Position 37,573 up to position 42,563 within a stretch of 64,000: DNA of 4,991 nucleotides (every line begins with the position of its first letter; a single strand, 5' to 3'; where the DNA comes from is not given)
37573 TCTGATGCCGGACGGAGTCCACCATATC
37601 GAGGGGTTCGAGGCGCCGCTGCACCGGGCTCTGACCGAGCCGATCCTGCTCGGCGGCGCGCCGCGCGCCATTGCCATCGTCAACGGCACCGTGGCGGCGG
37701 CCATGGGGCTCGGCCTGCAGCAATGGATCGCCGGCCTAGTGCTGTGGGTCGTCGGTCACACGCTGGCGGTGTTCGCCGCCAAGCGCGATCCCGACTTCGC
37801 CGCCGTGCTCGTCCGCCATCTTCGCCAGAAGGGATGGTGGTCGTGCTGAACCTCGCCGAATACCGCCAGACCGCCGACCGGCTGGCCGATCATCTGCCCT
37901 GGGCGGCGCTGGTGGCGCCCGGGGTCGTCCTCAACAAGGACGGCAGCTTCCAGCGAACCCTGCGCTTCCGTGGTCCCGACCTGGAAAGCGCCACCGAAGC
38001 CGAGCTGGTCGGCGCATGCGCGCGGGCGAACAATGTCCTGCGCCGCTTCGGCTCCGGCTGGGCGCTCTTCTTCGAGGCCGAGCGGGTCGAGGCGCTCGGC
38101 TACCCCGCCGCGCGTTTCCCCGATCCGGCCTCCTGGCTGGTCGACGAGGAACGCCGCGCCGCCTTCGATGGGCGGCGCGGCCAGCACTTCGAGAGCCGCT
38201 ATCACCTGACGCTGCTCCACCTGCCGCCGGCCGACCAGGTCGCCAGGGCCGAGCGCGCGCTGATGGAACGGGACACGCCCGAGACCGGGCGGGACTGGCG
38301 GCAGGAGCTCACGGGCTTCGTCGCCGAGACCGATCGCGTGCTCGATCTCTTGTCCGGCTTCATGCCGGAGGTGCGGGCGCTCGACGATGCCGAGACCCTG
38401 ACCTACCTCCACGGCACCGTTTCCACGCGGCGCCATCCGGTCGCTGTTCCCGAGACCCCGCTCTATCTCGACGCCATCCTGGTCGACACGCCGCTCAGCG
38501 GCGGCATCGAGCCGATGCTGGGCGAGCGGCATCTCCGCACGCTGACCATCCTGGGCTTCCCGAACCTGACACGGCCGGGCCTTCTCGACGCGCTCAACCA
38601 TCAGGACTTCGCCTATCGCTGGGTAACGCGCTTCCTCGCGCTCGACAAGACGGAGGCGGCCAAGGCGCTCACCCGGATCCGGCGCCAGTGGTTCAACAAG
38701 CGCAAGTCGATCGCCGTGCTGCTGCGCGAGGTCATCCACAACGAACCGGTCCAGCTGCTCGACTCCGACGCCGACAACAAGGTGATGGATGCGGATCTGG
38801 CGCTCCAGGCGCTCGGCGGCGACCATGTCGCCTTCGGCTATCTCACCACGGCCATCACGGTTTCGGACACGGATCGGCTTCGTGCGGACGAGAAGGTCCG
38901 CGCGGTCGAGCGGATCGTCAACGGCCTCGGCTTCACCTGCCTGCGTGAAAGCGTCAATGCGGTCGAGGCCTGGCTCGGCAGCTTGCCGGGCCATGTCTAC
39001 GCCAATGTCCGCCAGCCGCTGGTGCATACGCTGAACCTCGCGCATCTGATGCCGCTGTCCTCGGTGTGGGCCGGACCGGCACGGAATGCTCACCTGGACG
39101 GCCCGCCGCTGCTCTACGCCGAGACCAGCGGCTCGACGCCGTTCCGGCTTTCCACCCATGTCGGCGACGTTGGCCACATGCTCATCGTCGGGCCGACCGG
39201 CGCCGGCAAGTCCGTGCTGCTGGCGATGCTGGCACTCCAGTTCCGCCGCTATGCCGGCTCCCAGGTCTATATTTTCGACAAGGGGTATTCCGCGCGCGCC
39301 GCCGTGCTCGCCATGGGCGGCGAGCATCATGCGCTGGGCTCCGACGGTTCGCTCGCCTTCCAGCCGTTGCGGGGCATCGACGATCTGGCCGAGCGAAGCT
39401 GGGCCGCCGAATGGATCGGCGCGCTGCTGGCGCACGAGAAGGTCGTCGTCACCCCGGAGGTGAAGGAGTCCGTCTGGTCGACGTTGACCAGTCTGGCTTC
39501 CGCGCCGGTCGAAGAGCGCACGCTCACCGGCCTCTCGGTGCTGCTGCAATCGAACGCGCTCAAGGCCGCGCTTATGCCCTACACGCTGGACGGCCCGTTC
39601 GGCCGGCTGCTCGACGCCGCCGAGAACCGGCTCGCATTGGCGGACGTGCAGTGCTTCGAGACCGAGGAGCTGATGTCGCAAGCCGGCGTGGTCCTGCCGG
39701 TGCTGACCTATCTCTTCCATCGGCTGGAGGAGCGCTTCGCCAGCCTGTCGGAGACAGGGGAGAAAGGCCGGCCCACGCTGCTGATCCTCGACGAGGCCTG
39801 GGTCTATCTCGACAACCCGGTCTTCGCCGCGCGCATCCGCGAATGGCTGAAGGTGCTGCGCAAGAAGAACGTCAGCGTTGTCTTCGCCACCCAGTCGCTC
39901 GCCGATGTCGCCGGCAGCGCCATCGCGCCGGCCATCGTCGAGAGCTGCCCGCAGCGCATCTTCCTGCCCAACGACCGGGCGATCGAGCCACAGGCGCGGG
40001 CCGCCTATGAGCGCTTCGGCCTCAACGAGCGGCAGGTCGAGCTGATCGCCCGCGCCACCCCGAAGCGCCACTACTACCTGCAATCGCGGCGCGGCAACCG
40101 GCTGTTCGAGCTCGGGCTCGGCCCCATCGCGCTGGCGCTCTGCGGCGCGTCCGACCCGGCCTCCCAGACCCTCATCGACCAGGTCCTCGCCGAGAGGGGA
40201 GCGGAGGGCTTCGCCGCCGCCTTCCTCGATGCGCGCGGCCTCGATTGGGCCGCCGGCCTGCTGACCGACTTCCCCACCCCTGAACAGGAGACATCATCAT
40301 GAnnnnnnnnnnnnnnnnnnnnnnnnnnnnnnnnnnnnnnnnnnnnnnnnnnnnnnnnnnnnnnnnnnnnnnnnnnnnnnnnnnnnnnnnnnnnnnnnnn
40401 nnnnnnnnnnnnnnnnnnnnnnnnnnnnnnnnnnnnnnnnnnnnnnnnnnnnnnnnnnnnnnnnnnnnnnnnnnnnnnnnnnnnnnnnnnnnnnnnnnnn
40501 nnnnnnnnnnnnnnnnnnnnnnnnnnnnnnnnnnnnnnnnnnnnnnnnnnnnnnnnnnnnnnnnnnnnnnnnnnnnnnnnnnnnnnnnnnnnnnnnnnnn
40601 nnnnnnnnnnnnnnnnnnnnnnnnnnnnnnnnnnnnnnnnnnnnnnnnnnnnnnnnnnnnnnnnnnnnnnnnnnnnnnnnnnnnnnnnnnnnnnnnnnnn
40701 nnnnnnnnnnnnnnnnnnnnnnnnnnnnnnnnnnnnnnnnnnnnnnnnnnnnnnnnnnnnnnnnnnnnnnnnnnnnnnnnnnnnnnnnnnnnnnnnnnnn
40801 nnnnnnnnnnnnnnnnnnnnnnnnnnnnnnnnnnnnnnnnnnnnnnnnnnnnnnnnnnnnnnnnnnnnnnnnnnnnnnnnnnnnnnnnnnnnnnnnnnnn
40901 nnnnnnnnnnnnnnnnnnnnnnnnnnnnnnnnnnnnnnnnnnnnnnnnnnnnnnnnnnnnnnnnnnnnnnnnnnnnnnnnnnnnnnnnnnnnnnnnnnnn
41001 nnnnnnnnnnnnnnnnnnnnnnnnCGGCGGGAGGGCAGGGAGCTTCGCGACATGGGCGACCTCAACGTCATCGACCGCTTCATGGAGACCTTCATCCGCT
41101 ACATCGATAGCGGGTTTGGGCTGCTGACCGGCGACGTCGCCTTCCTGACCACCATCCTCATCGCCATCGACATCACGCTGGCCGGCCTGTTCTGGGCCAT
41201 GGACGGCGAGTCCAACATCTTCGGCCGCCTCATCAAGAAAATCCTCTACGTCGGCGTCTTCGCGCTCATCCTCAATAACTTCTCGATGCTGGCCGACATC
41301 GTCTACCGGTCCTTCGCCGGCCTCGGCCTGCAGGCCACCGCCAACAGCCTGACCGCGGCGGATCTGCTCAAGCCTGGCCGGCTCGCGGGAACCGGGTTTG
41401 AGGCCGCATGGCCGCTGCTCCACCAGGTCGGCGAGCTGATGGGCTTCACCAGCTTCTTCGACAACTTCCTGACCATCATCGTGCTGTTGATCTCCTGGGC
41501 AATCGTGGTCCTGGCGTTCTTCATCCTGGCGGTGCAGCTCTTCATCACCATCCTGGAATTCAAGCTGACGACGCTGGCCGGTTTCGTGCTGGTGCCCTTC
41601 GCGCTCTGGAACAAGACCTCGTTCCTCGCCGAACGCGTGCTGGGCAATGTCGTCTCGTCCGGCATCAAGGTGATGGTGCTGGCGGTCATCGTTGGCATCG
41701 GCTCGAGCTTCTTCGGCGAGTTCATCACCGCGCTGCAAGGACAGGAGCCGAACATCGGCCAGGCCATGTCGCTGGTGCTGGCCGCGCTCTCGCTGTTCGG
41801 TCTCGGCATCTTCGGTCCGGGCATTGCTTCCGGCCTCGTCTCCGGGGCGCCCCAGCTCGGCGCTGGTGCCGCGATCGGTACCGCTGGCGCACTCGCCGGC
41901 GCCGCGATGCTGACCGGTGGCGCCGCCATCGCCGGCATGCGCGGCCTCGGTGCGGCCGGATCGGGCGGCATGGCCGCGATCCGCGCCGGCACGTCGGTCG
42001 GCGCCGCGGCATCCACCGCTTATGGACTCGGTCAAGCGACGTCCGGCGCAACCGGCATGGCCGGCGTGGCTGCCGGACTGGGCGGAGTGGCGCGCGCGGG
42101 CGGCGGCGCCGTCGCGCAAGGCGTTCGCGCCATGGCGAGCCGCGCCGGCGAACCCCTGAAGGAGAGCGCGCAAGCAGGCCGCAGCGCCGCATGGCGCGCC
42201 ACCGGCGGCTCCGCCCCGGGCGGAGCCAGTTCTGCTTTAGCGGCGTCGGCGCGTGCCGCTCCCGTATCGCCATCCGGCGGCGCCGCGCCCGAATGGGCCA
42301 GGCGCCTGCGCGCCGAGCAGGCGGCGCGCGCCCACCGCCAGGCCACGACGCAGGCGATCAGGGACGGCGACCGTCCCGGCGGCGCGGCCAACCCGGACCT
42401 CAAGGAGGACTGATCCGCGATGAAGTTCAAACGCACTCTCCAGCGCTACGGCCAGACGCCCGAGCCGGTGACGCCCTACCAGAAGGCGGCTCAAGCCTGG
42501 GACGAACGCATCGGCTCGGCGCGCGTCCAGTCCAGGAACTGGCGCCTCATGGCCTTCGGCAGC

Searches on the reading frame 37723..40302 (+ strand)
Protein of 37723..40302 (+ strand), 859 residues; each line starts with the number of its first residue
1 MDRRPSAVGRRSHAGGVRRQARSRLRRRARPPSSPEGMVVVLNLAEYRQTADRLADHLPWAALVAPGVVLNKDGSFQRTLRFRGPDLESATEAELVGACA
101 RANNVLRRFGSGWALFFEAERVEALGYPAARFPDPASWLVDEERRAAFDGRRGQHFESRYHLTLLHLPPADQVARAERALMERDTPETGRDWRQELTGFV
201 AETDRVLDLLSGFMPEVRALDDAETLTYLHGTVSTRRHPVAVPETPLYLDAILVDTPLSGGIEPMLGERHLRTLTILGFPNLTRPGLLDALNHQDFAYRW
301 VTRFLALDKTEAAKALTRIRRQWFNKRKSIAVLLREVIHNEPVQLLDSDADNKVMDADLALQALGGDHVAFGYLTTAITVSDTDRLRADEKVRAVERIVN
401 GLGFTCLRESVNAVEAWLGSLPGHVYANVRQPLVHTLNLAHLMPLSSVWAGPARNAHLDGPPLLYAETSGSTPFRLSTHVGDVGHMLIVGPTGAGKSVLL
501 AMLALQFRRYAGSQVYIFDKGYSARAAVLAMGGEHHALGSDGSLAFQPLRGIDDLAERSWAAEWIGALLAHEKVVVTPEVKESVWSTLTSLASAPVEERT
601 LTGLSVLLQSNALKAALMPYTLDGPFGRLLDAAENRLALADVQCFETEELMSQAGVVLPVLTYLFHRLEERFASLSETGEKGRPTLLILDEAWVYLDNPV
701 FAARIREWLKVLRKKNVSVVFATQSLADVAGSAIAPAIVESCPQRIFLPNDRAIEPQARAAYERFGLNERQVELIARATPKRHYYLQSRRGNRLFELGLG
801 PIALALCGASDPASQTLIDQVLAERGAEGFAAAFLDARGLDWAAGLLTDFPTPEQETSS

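Call 27: search_protein_families(library=pfam, proteins=[window:37723-40302:+])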
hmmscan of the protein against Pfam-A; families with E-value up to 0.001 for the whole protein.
window:37723-40302:+ (859 aa): 6 families
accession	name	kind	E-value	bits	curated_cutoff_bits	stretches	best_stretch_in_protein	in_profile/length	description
PF19044.6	P-loop_TraG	-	9.9e-12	44.6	25.8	1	613-775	184-342/413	TraG P-loop domain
PF03135.19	CagE_TrbE_VirB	-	2.2e-11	44.5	21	1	346-430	120-204/204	CagE, TrbE, VirB family, component of type IV transporter system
PF05872.18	HerA_C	-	1.8e-07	30.6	22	1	662-731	235-307/502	Helicase HerA-like C-terminal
PF12846.13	AAA_10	-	2.9e-05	23.7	27.5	0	484-517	22-55/362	AAA-like domain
PF13401.12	AAA_22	-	0.00014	22.6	27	0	484-512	6-33/130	AAA domain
PF13191.12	AAA_16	-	0.00049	21.1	32.6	0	481-691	22-140/167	AAA ATPase domain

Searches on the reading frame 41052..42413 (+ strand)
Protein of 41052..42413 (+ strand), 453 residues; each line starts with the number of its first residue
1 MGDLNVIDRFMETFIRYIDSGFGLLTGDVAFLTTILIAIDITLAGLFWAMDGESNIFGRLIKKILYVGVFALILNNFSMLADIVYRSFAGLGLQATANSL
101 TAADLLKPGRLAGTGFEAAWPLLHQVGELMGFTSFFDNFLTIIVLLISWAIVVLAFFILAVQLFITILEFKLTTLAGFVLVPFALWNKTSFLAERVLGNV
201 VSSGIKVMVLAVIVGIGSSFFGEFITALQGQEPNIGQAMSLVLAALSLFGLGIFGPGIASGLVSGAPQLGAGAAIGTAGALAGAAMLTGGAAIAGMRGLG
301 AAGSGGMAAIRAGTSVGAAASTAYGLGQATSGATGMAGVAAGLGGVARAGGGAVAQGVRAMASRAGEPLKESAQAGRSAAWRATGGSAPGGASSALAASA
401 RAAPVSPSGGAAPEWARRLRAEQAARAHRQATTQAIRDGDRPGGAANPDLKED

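Call 27: search_protein_families(library=pfam, proteins=[window:41052-42413:+])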
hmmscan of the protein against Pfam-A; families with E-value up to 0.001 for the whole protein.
window:41052-42413:+ (453 aa): 1 family
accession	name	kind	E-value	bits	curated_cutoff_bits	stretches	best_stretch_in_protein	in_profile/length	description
PF04610.19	TrbL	-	3.6e-52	177.7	25.9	1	37-254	1-214/215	TrbL/VirB6 plasmid conjugal transfer protein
